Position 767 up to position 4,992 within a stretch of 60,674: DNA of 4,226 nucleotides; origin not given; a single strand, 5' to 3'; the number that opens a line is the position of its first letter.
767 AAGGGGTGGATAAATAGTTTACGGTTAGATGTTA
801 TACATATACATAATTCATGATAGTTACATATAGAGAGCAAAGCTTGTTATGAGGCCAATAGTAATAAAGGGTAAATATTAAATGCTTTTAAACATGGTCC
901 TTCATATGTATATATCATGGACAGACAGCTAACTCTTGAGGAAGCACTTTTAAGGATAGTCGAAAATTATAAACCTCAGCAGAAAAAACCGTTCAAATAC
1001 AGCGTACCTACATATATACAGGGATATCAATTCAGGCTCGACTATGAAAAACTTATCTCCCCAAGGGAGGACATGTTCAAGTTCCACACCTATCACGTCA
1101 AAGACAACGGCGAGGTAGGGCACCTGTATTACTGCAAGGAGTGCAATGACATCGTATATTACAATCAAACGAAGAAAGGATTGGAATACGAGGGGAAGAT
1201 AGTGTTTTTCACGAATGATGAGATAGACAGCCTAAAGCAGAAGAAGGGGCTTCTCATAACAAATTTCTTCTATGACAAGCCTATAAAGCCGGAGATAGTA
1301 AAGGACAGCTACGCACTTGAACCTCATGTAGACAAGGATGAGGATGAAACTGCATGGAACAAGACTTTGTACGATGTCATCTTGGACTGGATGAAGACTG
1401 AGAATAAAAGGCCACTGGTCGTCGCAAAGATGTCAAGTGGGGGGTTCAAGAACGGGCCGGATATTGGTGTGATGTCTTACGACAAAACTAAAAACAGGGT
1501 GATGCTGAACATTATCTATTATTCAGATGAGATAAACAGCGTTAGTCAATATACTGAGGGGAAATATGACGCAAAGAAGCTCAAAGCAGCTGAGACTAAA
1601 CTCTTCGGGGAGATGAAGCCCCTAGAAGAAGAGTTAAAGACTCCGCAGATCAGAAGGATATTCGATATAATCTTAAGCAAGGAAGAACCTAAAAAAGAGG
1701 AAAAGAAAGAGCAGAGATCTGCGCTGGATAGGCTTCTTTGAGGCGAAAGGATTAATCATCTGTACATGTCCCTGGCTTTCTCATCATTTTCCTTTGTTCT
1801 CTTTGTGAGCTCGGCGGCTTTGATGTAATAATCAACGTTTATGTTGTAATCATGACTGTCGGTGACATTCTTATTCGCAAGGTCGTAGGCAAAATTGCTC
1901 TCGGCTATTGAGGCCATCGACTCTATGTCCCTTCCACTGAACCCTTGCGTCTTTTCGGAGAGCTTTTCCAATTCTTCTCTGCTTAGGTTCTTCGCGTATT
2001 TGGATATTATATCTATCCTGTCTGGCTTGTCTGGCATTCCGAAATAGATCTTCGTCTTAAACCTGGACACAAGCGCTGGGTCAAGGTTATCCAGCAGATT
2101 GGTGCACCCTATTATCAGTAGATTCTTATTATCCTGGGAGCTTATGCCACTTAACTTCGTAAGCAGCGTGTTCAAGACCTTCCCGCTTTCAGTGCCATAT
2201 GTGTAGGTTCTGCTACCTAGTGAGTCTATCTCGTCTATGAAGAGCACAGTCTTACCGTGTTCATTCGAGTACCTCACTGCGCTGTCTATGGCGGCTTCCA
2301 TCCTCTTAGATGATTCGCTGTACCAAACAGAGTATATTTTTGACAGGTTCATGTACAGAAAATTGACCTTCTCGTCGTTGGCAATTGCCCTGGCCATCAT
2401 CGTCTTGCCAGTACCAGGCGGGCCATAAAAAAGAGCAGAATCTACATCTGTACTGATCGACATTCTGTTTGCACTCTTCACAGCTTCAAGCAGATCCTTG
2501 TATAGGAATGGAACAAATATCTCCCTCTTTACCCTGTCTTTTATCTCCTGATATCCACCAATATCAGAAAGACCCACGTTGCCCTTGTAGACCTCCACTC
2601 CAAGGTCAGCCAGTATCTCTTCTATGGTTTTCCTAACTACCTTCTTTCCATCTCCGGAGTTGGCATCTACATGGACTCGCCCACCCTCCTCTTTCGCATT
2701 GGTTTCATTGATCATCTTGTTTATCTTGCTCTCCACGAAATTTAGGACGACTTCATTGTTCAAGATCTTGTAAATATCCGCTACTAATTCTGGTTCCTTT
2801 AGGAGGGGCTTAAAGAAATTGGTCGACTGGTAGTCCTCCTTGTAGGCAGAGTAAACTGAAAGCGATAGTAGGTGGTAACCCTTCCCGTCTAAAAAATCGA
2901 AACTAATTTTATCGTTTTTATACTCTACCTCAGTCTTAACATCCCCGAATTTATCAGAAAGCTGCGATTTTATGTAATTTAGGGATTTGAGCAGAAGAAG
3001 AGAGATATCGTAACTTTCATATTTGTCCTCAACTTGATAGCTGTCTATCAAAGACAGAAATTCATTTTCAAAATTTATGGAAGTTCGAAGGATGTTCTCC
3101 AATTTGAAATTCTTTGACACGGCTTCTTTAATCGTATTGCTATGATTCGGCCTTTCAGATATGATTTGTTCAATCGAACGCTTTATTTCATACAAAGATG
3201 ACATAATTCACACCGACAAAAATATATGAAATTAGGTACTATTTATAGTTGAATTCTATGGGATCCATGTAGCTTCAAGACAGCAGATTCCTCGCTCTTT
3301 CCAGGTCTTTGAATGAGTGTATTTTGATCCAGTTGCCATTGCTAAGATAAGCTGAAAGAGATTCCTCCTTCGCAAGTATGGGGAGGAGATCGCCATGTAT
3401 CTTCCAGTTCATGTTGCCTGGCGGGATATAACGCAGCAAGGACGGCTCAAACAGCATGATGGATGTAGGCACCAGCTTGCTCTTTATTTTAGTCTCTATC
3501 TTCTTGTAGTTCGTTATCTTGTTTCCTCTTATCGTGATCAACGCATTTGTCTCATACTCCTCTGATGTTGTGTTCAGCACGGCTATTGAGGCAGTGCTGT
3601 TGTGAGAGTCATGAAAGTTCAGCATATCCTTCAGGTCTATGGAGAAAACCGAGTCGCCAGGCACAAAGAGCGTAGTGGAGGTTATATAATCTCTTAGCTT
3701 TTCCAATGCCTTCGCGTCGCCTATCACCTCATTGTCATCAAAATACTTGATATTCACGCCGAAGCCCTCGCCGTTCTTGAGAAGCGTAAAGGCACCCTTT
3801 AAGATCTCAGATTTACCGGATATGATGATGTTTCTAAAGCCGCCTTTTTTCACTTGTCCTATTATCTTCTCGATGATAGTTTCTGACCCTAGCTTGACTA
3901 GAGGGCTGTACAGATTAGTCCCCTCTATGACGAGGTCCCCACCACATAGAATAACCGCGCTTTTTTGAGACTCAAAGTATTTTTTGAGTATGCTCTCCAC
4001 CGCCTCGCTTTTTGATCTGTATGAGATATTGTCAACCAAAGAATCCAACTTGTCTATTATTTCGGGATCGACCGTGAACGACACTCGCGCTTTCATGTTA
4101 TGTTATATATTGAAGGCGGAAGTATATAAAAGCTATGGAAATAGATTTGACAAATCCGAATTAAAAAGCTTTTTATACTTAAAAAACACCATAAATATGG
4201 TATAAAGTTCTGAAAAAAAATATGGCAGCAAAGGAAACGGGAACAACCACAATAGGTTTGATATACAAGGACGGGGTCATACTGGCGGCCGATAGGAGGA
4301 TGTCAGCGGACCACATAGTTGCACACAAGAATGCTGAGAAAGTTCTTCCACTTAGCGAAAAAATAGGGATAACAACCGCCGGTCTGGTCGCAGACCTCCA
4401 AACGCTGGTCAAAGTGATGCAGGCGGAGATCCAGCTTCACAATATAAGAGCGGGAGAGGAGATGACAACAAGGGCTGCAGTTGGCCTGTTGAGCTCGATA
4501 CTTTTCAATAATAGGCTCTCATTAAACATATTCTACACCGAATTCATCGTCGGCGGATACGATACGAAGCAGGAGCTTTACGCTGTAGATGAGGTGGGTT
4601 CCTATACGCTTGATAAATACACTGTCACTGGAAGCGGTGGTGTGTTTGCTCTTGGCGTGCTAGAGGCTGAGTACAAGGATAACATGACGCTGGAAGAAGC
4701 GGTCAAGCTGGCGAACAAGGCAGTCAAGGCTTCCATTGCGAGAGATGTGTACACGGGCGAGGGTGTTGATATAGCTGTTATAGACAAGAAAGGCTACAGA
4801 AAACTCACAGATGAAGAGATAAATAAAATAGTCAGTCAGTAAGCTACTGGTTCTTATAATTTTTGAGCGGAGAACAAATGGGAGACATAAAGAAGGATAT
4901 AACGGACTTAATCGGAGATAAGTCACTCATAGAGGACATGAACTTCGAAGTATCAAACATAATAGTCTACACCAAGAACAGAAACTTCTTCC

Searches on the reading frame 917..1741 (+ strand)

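Call 62: search_protein_families(library=pfam, proteins=[window:917-1741:+], max_evalue=0.001)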
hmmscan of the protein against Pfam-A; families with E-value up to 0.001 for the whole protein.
window:917-1741:+ (274 aa): 1 family
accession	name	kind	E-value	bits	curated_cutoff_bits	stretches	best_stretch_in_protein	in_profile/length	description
PF02735.22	Ku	-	2.2e-16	60.7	25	1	52-214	19-176/190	Ku70/Ku80 beta-barrel domain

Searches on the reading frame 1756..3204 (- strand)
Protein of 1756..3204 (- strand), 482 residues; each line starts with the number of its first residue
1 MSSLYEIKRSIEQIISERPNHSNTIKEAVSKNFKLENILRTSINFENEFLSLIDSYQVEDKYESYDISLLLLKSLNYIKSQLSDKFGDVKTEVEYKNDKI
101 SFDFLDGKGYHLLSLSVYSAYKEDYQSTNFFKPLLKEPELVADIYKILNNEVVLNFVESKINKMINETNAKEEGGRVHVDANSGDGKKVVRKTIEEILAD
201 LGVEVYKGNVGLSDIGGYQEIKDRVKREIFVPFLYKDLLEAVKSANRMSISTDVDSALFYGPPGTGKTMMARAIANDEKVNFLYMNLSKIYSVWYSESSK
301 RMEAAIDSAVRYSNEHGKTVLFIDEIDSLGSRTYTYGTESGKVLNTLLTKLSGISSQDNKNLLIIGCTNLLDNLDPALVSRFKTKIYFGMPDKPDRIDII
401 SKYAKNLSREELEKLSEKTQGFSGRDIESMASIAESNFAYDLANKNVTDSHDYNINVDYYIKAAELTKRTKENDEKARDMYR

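Call 61: find_encoding_contigs(protein=window:1756-3204:-, flank=10000, max_places=3)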
Protein window:1756-3204:- (482 aa): no gene with exactly this product is on record in the collection.

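Call 62: search_protein_families(library=pfam, proteins=[window:1756-3204:-], max_evalue=0.001)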
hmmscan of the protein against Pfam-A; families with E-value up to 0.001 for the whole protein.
window:1756-3204:- (482 aa): 10 families
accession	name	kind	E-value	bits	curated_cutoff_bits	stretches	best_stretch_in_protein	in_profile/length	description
PF00004.35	AAA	-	2.7e-33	115.7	21.2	1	258-389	2-130/131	ATPase family associated with various cellular activities (AAA)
PF13401.12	AAA_22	-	1.7e-07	32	27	0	257-288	8-42/130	AAA domain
PF05496.18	RuvB_N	-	1.5e-06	28.5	27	1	250-331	29-98/159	Holliday junction DNA helicase RuvB P-loop domain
PF13173.12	AAA_14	-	4.2e-06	27.2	27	1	259-329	7-74/129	AAA domain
PF07728.20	AAA_5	-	1e-05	26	22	1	258-382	3-139/139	AAA domain (dynein-related subfamily)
PF07724.20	AAA_2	-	3.6e-05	24.3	27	1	256-351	5-99/166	AAA domain (Cdc48 subfamily)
PF20720.3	nSTAND3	-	9.3e-05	22.6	27.2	1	257-367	20-110/155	Novel STAND NTPase 3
PF13191.12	AAA_16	-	0.00018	22.5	32.6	0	255-278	25-48/167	AAA ATPase domain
PF17862.7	AAA_lid_3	-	0.00022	21.2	27.2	1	411-431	3-23/45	AAA+ lid domain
PF06068.19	TIP49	-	0.00067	19.4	23.8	0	257-297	53-95/347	TIP49 P-loop domain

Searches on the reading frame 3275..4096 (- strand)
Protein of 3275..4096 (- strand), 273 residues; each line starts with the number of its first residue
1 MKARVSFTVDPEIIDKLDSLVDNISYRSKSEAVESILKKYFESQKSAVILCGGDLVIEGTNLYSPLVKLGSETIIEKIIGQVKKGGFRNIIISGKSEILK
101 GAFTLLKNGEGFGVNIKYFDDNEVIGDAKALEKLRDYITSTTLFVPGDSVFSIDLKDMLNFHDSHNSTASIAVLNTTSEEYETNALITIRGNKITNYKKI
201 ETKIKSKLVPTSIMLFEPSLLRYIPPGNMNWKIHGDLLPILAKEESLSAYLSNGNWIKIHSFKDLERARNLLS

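Call 62: search_protein_families(library=pfam, proteins=[window:3275-4096:-], max_evalue=0.001)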
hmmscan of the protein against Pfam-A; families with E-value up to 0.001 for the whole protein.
window:3275-4096:- (273 aa): 1 family
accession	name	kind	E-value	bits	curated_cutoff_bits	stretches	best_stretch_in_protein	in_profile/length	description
PF00483.29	NTP_transferase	-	2.7e-11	43.9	21.2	1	61-269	19-239/245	Nucleotidyl transferase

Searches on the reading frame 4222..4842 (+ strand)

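Call 62: search_protein_families(library=pfam, proteins=[window:4222-4842:+], max_evalue=0.001)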
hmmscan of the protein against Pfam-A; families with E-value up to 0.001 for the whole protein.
window:4222-4842:+ (206 aa): 1 family
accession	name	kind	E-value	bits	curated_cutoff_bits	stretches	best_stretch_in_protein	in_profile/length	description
PF00227.31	Proteasome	-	1.5e-51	175.2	22.4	1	5-187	2-189/189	Proteasome subunit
